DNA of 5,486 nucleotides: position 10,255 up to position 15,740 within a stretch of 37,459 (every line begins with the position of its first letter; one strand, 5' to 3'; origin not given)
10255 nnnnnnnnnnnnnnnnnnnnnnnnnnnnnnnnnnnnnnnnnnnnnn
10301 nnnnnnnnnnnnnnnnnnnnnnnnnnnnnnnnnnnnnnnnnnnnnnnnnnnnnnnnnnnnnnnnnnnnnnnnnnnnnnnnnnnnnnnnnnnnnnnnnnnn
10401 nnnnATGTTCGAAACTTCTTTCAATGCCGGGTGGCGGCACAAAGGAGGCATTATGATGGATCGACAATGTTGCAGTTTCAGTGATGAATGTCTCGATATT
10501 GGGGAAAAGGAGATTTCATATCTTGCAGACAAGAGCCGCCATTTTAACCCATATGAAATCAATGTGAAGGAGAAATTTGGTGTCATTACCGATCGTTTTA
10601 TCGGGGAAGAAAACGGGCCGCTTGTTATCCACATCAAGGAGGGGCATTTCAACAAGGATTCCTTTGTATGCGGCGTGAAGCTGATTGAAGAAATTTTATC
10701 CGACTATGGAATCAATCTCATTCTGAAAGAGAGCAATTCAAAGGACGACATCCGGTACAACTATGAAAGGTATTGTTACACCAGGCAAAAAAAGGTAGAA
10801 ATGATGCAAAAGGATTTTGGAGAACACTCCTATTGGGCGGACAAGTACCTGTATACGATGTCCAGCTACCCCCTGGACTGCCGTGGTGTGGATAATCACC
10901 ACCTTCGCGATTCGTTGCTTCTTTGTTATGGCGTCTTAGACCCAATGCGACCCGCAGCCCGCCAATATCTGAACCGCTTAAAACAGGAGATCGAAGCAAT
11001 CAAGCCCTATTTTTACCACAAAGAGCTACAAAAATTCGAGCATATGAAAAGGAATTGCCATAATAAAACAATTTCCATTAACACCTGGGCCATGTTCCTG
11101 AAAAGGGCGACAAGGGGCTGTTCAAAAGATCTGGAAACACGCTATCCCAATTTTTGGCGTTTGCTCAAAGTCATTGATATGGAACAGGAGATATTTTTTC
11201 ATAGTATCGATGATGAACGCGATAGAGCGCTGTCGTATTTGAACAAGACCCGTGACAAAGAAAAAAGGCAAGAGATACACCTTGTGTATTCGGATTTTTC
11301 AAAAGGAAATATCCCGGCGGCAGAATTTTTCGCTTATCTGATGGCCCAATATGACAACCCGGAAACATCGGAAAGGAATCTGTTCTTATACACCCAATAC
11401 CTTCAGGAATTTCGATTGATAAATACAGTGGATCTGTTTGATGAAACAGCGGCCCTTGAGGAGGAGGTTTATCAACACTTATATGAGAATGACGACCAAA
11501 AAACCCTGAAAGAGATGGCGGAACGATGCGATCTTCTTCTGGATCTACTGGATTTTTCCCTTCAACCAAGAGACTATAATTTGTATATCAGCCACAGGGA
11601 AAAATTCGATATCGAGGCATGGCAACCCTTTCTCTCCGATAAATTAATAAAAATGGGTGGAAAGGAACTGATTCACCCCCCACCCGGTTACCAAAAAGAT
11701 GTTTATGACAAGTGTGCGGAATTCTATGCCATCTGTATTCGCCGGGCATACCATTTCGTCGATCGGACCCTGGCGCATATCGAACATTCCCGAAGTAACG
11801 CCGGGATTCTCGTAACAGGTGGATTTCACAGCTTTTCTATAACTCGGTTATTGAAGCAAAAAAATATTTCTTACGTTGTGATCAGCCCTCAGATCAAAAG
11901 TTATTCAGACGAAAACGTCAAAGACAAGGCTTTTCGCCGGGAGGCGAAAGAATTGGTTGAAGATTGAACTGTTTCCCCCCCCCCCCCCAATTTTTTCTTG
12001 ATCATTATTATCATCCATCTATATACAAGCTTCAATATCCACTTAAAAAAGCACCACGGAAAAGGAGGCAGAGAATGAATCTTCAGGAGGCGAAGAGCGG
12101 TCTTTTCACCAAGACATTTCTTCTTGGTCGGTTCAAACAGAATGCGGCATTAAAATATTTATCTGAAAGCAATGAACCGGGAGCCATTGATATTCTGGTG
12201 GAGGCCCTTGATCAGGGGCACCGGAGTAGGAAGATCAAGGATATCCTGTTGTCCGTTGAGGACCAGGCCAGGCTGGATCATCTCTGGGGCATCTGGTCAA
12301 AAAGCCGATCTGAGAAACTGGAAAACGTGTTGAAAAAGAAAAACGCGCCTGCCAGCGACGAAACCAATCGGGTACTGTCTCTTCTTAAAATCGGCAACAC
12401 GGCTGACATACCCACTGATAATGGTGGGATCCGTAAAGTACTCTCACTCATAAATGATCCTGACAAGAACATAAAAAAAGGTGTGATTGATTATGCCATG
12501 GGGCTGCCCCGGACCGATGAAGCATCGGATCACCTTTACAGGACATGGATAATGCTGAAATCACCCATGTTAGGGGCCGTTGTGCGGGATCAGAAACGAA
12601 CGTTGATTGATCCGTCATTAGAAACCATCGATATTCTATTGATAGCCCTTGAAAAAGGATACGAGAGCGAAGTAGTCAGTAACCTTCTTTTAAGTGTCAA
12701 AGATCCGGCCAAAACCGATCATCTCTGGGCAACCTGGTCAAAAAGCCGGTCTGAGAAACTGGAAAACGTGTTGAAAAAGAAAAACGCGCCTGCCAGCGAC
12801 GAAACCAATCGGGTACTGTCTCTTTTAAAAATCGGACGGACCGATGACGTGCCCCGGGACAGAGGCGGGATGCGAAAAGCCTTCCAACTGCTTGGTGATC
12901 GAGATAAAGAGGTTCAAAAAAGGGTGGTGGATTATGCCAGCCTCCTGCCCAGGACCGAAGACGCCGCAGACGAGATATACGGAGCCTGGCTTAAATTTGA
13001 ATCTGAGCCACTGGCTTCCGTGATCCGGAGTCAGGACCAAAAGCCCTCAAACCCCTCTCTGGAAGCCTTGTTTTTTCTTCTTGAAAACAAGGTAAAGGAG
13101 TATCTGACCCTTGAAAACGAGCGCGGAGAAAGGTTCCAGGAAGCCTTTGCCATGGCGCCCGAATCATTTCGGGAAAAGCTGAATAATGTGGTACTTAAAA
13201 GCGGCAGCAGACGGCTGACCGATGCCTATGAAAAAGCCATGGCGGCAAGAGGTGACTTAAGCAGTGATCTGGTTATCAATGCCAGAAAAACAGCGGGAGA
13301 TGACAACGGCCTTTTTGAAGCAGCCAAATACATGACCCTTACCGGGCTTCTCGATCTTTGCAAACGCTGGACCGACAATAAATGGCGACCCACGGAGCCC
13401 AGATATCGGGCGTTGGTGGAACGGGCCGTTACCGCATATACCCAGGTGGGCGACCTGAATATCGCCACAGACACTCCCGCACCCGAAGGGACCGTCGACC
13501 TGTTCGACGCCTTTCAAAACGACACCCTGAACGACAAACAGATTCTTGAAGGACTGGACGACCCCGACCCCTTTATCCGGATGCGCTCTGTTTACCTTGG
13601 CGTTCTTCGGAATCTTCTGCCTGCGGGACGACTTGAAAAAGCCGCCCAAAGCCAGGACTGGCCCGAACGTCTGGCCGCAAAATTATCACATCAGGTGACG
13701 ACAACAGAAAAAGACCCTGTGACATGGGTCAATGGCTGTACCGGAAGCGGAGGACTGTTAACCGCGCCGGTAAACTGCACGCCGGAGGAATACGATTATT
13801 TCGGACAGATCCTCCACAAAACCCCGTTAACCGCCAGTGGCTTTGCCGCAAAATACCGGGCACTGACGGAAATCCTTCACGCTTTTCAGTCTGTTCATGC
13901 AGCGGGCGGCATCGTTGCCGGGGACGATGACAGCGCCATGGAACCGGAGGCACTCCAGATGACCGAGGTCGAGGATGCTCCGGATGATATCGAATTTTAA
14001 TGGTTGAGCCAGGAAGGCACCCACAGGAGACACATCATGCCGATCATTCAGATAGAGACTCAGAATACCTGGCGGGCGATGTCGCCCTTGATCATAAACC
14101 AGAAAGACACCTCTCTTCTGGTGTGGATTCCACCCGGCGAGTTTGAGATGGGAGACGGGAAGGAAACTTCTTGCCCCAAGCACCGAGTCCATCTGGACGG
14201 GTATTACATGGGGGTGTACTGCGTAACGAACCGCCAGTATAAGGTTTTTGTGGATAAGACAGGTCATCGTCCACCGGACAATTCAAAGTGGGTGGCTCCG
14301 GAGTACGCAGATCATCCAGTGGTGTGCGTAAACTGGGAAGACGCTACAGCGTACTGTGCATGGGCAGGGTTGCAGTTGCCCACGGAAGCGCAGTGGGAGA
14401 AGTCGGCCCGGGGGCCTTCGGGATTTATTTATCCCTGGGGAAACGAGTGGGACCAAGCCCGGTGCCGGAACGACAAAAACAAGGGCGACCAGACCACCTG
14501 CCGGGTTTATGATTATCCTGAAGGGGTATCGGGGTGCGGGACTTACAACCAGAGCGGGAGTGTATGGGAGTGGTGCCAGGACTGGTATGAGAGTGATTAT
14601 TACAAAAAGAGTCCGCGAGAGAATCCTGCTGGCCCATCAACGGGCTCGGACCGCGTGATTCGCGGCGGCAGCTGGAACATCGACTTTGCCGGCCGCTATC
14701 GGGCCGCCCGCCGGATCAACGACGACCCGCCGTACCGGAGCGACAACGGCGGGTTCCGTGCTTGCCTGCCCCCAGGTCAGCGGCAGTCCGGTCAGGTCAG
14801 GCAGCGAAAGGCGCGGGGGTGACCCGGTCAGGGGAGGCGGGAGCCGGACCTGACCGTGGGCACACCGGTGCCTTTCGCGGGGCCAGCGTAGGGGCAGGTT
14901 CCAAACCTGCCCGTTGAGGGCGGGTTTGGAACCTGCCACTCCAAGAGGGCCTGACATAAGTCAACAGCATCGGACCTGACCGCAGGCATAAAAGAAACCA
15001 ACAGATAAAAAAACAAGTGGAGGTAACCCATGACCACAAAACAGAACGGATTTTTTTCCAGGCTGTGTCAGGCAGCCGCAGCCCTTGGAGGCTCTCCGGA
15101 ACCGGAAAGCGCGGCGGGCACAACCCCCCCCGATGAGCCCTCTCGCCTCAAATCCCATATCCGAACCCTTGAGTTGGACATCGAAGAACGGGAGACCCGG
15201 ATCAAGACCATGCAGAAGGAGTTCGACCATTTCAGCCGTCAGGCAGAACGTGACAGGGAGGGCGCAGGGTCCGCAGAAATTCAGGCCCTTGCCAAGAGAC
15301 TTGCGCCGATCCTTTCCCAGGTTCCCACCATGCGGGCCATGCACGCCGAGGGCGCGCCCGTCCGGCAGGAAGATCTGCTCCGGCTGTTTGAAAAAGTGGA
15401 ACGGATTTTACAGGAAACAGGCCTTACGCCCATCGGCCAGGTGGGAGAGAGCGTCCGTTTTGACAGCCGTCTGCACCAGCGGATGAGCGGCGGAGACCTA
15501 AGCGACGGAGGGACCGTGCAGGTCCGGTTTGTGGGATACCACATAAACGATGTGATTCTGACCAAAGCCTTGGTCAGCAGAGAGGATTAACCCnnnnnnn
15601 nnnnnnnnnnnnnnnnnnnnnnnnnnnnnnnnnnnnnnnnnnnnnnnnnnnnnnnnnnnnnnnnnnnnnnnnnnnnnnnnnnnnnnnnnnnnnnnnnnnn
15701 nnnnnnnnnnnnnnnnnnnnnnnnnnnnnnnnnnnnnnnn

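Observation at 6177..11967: Five-gene sigma-54 operon linking envelope proteins to a cytoplasmic coiled-coil / WD40-like / ChaN-Tiki-like trio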

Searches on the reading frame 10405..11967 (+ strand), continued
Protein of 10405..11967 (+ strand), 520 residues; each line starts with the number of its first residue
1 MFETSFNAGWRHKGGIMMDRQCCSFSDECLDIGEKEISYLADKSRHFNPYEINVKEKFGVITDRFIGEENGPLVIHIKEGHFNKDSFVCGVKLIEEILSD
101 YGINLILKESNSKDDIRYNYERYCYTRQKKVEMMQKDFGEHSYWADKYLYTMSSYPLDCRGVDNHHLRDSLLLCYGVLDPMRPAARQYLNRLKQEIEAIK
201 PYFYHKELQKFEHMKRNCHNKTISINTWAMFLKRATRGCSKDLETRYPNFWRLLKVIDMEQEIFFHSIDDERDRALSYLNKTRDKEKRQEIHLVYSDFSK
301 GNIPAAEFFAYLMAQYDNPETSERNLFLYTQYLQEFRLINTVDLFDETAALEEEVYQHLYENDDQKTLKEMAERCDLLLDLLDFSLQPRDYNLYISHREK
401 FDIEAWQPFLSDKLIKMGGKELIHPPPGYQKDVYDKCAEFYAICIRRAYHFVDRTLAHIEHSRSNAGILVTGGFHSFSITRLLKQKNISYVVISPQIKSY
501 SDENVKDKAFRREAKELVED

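Call 84: search_protein_families(library=pfam, proteins=[L001:7420-10848:+, L001:14343-16199:+], max_evalue=0.01)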
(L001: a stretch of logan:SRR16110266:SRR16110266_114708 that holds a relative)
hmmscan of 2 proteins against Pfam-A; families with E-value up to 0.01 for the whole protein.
L001:7420-10848:+ (1142 aa): 0 families

L001:14343-16199:+ (618 aa): 3 families
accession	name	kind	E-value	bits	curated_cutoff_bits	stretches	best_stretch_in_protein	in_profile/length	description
PF07719.23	TPR_2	-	0.00069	20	27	0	380-412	1-33/34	Tetratricopeptide repeat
PF13432.12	TPR_16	-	0.00089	20.1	32.7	0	357-405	9-56/65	Tetratricopeptide repeat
PF13424.12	TPR_12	-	0.0093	16.6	30.1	0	372-407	36-72/77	Tetratricopeptide repeat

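Call 92: find_related_loci(query=A9, collection=metagenome_contigs, flank=8000)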
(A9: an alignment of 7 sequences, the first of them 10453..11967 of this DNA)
Query A9 (504 aa) in metagenome_contigs; peptide patterns used: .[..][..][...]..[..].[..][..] (x = any residue, [..] = any of these).
24 stretches matched a pattern; 1 encode a relative of the query (tblastn E <= 1e-3); 1 distinct loci.
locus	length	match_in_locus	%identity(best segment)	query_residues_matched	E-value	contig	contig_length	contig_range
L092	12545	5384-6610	43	1-500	2e-36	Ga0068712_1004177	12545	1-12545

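Call 96: search_protein_families(library=pfam, proteins=[L092:33-1139:+, L092:1564-2238:+, L092:6732-7451:+, L092:7512-8744:+, L092:9143-9478:+, L092:9642-10598:-, L092:11306-11728:-, L086:1702-2349:+, L082:350-817:+], max_evalue=0.01)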
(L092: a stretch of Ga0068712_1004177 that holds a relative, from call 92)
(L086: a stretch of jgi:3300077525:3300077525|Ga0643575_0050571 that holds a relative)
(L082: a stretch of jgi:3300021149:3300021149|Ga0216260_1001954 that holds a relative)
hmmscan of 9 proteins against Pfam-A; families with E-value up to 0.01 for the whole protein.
L092:33-1139:+ (368 aa): 1 family
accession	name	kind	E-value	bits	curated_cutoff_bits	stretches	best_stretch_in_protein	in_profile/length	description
PF14326.11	DUF4384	-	3.8e-15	56.2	27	1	212-292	1-80/81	Domain of unknown function (DUF4384)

L092:1564-2238:+ (224 aa): 2 families
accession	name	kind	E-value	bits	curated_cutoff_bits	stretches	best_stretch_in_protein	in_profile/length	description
PF09986.15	DUF2225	-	8.5e-20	71.8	21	1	7-203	2-202/214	Uncharacterized protein conserved in bacteria (DUF2225)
PF13424.12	TPR_12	-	0.00095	19.8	30.1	0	147-198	22-77/77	Tetratricopeptide repeat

L092:6732-7451:+ (239 aa): 0 families

L092:7512-8744:+ (410 aa): 0 families

L092:9143-9478:+ (111 aa): 1 family
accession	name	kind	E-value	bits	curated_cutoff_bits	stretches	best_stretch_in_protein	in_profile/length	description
PF14196.11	ATC_hydrolase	-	6.7e-12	46.9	28.1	1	6-88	67-145/145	L-2-amino-thiazoline-4-carboxylic acid hydrolase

L092:9642-10598:- (318 aa): 1 family
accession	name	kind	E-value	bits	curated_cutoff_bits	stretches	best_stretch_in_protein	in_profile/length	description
PF00892.27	EamA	-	5.9e-36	124.2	28.2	2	180-316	2-134/135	EamA-like transporter family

L092:11306-11728:- (140 aa): 0 families

L086:1702-2349:+ (215 aa): 0 families

L082:350-817:+ (155 aa): 1 family
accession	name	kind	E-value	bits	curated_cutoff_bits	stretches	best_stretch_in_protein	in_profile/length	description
PF00069.31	Pkinase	-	0.0023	17.8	31.7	1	93-124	2-33/263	Protein kinase domain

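Call 98: search_protein_families(library=pfam, proteins=[P0017, P0018, P0021, P0024, P0036], max_evalue=0.0001)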
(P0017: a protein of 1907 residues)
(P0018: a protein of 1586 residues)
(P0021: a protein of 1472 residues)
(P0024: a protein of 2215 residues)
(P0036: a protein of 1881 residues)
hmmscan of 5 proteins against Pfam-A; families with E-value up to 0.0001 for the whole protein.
P0017 (1907 aa): 0 families

P0018 (1586 aa): 0 families

P0021 (1472 aa): 0 families

P0024 (2215 aa): 1 family
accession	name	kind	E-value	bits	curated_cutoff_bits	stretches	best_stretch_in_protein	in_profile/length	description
PF01704.24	UDPGP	-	8.9e-13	48.1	22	1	1128-1419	6-252/413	UTP--glucose-1-phosphate uridylyltransferase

P0036 (1881 aa): 0 families

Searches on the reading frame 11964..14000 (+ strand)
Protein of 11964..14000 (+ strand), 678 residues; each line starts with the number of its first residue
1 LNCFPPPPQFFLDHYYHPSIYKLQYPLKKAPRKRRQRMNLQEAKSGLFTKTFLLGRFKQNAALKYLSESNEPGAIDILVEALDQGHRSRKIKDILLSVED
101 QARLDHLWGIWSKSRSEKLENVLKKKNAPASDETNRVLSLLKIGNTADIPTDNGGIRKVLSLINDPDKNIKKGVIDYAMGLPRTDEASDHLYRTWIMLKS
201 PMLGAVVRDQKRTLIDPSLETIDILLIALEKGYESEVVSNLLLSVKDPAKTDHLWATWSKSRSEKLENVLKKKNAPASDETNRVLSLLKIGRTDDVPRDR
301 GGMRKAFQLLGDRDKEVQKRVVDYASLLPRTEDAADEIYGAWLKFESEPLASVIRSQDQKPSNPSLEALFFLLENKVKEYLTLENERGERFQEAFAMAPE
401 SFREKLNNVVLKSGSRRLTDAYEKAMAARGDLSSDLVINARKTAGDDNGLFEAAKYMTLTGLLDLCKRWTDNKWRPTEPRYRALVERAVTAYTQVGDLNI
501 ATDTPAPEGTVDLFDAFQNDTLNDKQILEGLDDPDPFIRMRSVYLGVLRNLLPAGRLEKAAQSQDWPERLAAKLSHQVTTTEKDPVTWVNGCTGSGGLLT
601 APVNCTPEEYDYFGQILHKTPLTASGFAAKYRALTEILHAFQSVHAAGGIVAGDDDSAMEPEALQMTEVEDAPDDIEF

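Call 5: search_protein_families(library=pfam, proteins=[window:11964-14000:+], max_evalue=0.1)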
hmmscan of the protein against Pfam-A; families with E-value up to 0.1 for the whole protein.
window:11964-14000:+ (678 aa): 4 families
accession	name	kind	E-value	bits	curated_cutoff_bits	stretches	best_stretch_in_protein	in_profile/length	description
PF13646.12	HEAT_2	-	5.3e-05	23.8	27.7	0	60-87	49-76/88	HEAT repeats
PF18609.8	SAM_Exu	-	0.00044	20.9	28.9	0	96-142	24-70/72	Exuperantia SAM-like domain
PF02792.19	Mago_nashi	-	0.0026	18.2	27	1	44-165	9-124/142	Mago nashi protein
PF13808.11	DDE_Tnp_1_assoc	-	0.016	15.7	32.3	0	256-289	42-76/88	DDE_Tnp_1-associated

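Call 12: search_protein_families(library=ncbifam, proteins=[window:11964-14000:+], max_evalue=0.1)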
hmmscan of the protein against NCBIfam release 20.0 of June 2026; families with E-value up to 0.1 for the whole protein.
window:11964-14000:+ (678 aa): 0 families

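Call 13: search_protein_families(library=padloc, proteins=[window:11964-14000:+], max_evalue=0.1)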
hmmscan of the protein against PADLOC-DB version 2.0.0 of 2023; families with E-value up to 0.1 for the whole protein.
window:11964-14000:+ (678 aa): 0 families

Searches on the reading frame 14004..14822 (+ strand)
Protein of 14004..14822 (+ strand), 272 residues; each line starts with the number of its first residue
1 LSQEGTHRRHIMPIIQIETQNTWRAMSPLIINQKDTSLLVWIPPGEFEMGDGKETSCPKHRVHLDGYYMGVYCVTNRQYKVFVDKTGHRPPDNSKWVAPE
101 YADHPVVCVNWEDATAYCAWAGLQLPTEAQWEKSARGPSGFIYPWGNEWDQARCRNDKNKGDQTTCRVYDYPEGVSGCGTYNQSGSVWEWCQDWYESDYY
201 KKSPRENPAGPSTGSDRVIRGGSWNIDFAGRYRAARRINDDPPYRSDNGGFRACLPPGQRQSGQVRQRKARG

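Call 5: search_protein_families(library=pfam, proteins=[window:14004-14822:+], max_evalue=0.1)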
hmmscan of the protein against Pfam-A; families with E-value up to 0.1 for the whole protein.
window:14004-14822:+ (272 aa): 1 family
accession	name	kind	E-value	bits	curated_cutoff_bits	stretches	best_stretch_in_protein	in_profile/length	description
PF03781.23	FGE-sulfatase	-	9e-52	176.7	23.3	1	39-252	5-252/255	Sulfatase-modifying factor enzyme 1-like domain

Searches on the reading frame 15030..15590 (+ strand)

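Call 12: search_protein_families(library=ncbifam, proteins=[window:15030-15590:+], max_evalue=0.1)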
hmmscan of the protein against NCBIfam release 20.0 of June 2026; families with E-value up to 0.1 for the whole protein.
window:15030-15590:+ (186 aa): 13 families
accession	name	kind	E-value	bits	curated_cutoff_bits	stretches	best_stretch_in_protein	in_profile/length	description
NF010761.0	PRK14164.1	equivalog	1.5e-10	41.5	167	1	41-182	76-212/220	nucleotide exchange factor GrpE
NF010738.0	PRK14140.1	equivalog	3.4e-09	36.7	137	1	39-182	41-187/191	nucleotide exchange factor GrpE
NF010760.0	PRK14163.1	equivalog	1.1e-05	25.3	240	1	26-180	31-181/217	nucleotide exchange factor GrpE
NF010745.0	PRK14147.1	equivalog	1.4e-05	25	184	1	23-182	6-166/172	nucleotide exchange factor GrpE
NF010757.0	PRK14160.1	equivalog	0.0001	21.8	184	1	35-179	61-204/211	nucleotide exchange factor GrpE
NF010750.0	PRK14153.1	equivalog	0.00039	20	194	1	30-183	28-184/194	nucleotide exchange factor GrpE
NF010739.0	PRK14141.1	equivalog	0.0015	18.2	192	1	41-183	39-190/211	nucleotide exchange factor GrpE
NF010747.0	PRK14149.1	equivalog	0.0024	17.4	176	1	47-183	48-186/191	nucleotide exchange factor GrpE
NF010759.0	PRK14162.1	equivalog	0.0027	17.4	176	1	38-182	42-190/194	nucleotide exchange factor GrpE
NF010741.0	PRK14143.1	equivalog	0.0065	15.9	184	1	35-182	71-222/258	nucleotide exchange factor GrpE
NF010746.0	PRK14148.1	equivalog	0.0098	15.7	212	1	39-180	44-188/195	nucleotide exchange factor GrpE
NF010737.0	PRK14139.1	equivalog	0.011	15.6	164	1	32-182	32-182/188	nucleotide exchange factor GrpE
NF010752.0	PRK14155.1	equivalog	0.012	15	194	1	38-182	16-167/208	nucleotide exchange factor GrpE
